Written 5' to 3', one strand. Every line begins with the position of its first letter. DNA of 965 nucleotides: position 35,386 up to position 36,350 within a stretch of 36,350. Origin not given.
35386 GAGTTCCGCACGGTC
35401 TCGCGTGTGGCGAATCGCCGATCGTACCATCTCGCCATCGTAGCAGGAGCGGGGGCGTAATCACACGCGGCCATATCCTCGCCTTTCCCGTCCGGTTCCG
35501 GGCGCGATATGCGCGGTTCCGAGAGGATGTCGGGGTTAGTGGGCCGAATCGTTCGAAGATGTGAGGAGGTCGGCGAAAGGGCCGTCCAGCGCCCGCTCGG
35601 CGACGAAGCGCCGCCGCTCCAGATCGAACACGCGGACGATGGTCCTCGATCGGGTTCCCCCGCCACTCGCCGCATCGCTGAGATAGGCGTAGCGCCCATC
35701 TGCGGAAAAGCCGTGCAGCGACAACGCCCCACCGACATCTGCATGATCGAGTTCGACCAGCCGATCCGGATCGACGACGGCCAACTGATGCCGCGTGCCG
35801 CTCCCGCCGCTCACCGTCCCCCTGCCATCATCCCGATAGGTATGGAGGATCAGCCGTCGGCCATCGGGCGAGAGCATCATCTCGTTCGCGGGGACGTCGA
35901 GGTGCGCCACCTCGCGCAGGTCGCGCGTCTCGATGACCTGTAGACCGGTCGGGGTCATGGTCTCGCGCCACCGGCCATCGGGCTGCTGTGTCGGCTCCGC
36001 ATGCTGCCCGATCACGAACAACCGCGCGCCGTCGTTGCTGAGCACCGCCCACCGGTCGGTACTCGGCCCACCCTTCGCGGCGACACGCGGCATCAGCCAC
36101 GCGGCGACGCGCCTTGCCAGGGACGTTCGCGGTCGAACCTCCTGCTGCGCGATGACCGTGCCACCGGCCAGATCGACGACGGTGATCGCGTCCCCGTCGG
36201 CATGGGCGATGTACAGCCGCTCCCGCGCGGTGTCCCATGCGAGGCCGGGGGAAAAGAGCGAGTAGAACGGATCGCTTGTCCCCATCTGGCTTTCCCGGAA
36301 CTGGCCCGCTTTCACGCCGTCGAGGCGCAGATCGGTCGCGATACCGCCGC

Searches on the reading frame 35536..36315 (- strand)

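Call 5: search_protein_families(library=pfam, max_evalue=0.1, proteins=[window:35536-36315:-])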
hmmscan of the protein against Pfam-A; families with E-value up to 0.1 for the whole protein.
window:35536-36315:- (259 aa): 3 families
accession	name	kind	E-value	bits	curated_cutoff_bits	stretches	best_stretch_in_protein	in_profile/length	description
PF08450.18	SGL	-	0.012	15.7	26.3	1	24-216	4-154/246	SMP-30/Gluconolactonase/LRE-like region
PF07676.18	PD40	-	0.083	13.3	20.9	0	148-156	16-24/38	WD40-like Beta Propeller Repeat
PF02239.22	Cytochrom_D1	-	0.098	11.6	25.5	0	175-212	14-52/368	Cytochrome D1 heme domain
